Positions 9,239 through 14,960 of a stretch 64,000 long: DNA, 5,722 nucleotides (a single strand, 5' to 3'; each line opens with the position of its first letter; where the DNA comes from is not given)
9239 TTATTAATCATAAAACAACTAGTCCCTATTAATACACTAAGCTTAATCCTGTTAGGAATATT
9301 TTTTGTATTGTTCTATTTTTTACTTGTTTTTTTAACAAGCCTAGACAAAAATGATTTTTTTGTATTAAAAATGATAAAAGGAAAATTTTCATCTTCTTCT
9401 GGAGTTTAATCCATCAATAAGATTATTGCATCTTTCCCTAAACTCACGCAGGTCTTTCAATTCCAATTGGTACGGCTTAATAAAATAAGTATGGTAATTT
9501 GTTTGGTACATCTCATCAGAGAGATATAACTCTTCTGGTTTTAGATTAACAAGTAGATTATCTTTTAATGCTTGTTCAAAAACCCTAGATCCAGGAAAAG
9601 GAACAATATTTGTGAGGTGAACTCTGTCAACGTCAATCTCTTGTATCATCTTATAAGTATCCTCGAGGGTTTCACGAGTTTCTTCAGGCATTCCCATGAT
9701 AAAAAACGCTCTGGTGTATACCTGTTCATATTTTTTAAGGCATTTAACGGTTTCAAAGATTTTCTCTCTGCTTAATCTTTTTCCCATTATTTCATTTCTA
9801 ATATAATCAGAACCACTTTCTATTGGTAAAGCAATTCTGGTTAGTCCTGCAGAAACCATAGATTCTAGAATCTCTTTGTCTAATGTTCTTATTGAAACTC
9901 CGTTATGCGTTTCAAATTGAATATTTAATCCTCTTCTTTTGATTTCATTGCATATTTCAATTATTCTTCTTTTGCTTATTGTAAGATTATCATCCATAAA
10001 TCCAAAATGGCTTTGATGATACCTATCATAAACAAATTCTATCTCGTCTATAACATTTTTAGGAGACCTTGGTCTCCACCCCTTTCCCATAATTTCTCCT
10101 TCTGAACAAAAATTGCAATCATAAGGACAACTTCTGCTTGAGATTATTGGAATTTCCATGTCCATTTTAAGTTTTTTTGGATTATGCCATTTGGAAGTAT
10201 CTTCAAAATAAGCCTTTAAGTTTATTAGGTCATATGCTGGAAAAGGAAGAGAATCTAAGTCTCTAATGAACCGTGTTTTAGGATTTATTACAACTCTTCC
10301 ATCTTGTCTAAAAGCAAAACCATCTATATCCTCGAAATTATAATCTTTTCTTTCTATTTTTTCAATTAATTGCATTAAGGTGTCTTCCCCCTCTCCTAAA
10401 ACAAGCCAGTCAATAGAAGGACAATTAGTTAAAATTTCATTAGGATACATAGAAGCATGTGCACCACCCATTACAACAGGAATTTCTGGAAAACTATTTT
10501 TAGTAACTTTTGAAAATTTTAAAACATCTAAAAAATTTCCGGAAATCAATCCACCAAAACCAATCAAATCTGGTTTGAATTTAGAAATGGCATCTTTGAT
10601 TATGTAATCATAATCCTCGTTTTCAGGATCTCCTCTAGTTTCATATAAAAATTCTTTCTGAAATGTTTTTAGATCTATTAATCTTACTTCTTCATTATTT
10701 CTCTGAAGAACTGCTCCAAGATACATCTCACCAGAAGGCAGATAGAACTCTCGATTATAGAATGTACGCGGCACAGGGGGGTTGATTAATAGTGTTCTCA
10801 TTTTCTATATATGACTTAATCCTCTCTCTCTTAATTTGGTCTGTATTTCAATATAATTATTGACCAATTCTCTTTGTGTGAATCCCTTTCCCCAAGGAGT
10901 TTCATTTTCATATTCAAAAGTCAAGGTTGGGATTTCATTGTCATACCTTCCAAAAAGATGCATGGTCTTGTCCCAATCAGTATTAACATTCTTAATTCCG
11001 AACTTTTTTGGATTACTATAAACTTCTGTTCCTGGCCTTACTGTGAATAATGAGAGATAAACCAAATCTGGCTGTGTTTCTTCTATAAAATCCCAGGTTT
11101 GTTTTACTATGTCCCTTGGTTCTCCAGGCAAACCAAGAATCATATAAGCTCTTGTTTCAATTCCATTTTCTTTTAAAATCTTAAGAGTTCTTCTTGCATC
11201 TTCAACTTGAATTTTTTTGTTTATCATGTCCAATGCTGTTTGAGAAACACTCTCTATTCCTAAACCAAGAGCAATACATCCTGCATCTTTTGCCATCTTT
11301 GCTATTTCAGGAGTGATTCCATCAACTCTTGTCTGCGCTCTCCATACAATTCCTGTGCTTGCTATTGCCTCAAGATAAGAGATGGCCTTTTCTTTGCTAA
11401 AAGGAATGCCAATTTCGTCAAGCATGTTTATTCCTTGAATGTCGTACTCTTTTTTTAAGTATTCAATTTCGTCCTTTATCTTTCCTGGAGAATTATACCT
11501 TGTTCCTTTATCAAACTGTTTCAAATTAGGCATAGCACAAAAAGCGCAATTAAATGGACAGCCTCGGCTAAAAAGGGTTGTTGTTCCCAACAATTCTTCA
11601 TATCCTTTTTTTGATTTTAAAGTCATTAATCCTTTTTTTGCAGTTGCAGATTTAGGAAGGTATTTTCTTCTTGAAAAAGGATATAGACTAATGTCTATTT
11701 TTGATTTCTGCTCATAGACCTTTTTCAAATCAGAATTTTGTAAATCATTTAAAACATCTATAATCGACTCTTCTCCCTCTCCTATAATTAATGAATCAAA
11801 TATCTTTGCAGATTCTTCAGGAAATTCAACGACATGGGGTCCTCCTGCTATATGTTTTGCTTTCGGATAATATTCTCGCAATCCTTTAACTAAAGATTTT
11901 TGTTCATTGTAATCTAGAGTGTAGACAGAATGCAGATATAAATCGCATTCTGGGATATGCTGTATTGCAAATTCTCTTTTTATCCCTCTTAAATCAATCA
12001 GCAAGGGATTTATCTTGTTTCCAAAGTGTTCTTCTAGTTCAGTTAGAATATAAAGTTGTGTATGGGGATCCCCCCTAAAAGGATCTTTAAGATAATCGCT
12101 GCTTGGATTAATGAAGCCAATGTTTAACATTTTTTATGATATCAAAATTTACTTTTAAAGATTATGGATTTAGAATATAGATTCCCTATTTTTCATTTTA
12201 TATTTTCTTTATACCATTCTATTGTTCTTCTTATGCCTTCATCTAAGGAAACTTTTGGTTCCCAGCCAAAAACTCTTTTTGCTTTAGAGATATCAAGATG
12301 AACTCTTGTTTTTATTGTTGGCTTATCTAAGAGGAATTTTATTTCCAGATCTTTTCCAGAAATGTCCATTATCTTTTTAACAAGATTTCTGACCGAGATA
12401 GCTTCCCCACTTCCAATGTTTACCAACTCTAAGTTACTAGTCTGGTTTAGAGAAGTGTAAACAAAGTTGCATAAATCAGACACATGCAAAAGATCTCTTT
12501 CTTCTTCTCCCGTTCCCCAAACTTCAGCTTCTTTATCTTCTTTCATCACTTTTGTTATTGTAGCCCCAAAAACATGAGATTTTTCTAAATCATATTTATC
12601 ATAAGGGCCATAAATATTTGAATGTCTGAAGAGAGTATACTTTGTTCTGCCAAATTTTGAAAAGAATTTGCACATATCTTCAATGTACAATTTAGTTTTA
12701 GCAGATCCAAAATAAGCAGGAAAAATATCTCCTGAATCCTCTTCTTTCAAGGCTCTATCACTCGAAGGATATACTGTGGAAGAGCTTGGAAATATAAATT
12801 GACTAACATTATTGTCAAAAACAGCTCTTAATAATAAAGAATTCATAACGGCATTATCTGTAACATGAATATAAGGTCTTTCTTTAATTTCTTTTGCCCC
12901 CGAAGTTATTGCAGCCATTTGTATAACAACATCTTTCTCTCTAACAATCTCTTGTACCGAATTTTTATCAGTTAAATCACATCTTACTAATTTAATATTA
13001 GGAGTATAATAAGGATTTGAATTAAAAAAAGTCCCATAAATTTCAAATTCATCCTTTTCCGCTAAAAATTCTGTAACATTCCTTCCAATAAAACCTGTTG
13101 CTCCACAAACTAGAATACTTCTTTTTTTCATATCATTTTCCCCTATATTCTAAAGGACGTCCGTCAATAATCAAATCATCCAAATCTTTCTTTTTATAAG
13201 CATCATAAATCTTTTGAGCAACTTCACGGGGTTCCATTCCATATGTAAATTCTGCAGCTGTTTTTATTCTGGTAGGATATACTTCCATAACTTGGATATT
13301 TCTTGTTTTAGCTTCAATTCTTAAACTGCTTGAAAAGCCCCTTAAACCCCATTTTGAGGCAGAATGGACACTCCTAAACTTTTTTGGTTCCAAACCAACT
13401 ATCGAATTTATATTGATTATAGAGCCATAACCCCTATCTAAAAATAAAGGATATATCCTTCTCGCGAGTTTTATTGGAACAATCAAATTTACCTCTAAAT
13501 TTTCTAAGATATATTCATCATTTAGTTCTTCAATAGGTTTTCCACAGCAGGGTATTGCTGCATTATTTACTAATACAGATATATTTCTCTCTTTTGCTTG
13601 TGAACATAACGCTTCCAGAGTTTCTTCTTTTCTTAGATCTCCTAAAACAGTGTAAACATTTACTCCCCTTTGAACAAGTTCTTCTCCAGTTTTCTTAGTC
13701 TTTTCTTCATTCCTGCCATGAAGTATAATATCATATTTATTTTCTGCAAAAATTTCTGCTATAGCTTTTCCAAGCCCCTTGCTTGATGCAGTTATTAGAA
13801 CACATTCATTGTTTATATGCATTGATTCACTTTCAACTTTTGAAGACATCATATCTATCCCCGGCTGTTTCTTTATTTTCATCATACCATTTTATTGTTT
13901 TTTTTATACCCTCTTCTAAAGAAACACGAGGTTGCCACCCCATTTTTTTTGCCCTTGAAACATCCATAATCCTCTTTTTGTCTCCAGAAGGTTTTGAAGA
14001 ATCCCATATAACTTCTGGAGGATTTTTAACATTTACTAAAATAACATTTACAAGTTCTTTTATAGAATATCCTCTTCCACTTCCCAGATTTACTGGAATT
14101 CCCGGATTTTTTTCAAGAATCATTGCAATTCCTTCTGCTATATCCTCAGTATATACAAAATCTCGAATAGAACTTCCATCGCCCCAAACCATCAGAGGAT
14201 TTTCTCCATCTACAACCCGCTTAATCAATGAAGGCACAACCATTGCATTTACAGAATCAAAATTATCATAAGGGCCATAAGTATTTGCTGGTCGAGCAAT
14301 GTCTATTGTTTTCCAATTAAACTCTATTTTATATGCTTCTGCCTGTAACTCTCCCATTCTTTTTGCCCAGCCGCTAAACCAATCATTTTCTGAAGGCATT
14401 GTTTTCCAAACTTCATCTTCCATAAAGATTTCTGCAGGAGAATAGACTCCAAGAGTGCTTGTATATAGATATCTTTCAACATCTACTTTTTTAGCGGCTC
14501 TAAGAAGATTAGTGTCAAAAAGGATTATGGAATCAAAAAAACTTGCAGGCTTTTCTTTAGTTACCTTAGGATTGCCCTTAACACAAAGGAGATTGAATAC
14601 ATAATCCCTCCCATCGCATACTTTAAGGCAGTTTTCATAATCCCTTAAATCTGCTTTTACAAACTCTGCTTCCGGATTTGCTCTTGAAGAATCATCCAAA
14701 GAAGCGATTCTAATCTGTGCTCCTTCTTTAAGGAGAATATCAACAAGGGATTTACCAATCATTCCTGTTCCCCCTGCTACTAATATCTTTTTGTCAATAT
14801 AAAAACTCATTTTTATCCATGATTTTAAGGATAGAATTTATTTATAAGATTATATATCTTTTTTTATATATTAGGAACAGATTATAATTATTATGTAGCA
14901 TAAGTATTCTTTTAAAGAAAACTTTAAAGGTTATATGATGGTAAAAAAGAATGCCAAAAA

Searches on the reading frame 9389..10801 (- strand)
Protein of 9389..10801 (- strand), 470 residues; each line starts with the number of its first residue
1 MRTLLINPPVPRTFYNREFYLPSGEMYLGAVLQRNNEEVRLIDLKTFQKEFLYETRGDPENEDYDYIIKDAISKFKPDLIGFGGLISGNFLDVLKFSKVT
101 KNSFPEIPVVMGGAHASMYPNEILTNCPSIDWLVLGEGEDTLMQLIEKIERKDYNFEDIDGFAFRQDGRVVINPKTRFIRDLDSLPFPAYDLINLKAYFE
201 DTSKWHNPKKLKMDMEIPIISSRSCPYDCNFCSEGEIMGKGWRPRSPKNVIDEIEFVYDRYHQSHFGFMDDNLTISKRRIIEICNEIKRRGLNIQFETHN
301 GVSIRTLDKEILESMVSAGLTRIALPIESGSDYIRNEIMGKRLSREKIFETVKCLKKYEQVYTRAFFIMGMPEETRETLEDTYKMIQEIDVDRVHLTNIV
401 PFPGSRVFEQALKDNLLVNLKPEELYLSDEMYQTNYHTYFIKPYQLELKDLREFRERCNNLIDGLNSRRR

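Call 7: search_protein_families(library=pfam, proteins=[window:9389-10801:-], max_evalue=0.001)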
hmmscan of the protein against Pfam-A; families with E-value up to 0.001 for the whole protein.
window:9389-10801:- (470 aa): 2 families
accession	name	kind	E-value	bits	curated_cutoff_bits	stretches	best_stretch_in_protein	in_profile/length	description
PF04055.27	Radical_SAM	-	9.2e-22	78.4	29.5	1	219-386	1-166/166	Radical SAM superfamily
PF02310.24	B12-binding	-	7e-15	55.4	32.1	1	23-145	15-120/121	B12 binding domain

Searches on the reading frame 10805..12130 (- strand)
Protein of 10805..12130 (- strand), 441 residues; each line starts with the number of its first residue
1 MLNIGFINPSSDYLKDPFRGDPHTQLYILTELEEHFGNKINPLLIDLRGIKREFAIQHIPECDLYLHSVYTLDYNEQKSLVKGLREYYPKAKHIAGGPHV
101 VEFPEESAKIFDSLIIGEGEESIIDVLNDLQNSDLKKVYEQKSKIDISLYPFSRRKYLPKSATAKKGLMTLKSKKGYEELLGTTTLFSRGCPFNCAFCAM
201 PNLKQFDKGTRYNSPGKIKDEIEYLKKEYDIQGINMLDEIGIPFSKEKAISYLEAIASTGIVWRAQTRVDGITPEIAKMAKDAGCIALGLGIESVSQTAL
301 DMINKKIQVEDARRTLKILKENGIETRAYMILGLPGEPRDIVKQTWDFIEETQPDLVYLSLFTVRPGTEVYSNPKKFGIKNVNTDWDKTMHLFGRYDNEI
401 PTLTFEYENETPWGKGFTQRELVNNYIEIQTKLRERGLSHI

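Call 7: search_protein_families(library=pfam, proteins=[window:10805-12130:-], max_evalue=0.001)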
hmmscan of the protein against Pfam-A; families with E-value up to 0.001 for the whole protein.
window:10805-12130:- (441 aa): 4 families
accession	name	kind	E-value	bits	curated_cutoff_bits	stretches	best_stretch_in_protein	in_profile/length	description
PF04055.27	Radical_SAM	-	3.7e-21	76.4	29.5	1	187-348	3-165/166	Radical SAM superfamily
PF02310.24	B12-binding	-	3.1e-08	33.9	32.1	1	61-123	51-117/121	B12 binding domain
PF19864.5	Radical_SAM_N2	-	0.00011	22.1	29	1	94-137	90-132/151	Radical SAM proteins, N-terminal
PF13353.11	Fer4_12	-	0.00015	22.5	22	1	184-237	8-59/137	4Fe-4S single cluster domain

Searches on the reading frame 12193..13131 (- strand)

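Call 7: search_protein_families(library=pfam, proteins=[window:12193-13131:-], max_evalue=0.001)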
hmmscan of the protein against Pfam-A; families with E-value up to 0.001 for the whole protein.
window:12193-13131:- (312 aa): 7 families
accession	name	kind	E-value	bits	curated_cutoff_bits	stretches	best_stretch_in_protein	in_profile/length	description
PF01370.27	Epimerase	-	3.1e-40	138.5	20.9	1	6-240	1-240/240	NAD dependent epimerase/dehydratase family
PF16363.11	GDP_Man_Dehyd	-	1.7e-30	107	27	1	7-303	1-332/332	GDP-mannose 4,6 dehydratase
PF01073.25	3Beta_HSD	-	1.9e-10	40.7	22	1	7-129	1-130/280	3-beta hydroxysteroid dehydrogenase/isomerase family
PF13460.12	NAD_binding_10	-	2e-09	38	27.2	1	10-140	1-121/184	NAD(P)H-binding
PF05368.20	NmrA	-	1.8e-08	34.8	27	1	3-127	2-114/298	NmrA-like family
PF04321.23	RmlD_sub_bind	-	1.8e-07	31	27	1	5-204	2-175/287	RmlD substrate binding domain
PF02719.21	Polysacc_synt_2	-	4.8e-05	23.1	20.2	0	6-117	1-128/293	Polysaccharide biosynthesis protein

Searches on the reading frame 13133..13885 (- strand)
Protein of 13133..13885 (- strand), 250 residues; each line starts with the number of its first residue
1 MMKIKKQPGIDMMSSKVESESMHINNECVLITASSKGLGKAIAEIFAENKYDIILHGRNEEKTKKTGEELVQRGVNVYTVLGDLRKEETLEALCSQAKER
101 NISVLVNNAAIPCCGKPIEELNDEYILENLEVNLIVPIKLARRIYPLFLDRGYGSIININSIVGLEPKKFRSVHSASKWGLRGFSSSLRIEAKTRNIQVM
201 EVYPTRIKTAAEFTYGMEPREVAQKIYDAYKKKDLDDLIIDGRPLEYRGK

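Call 7: search_protein_families(library=pfam, proteins=[window:13133-13885:-], max_evalue=0.001)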
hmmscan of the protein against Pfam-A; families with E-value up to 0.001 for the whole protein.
window:13133-13885:- (250 aa): 3 families
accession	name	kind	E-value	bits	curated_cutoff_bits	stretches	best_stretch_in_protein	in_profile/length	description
PF00106.31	adh_short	-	2e-40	138.8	26.6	1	28-211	2-186/195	short chain dehydrogenase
PF13561.12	adh_short_C2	-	1.7e-24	87.2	27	1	33-212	3-181/236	Enoyl-(Acyl carrier protein) reductase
PF08659.16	KR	-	2.4e-05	24.8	22.6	1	29-110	3-90/180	KR domain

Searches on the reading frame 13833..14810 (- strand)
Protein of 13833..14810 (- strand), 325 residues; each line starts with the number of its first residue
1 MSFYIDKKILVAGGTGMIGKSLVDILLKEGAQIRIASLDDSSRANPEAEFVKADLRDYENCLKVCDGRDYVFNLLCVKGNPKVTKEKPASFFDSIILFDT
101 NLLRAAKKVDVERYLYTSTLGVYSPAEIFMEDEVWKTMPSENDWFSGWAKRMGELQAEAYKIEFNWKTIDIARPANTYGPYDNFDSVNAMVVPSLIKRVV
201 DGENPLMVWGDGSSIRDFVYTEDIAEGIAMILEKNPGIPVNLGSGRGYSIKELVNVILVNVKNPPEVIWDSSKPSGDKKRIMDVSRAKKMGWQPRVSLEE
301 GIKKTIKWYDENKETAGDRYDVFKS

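Call 7: search_protein_families(library=pfam, proteins=[window:13833-14810:-], max_evalue=0.001)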
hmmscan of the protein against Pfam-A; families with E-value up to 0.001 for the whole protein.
window:13833-14810:- (325 aa): 6 families
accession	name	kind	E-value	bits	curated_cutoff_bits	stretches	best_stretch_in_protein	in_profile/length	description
PF01370.27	Epimerase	-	7e-43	147.2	20.9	1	9-243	1-240/240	NAD dependent epimerase/dehydratase family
PF16363.11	GDP_Man_Dehyd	-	2.1e-27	96.9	27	1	10-305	1-332/332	GDP-mannose 4,6 dehydratase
PF01073.25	3Beta_HSD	-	6.5e-15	55.3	22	1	10-226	1-223/280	3-beta hydroxysteroid dehydrogenase/isomerase family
PF05368.20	NmrA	-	1.8e-11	44.6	27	1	6-119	2-107/298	NmrA-like family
PF13460.12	NAD_binding_10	-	3e-11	43.9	27.2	1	13-126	1-105/184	NAD(P)H-binding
PF02719.21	Polysacc_synt_2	-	5.2e-05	23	20.2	1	9-123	1-132/293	Polysaccharide biosynthesis protein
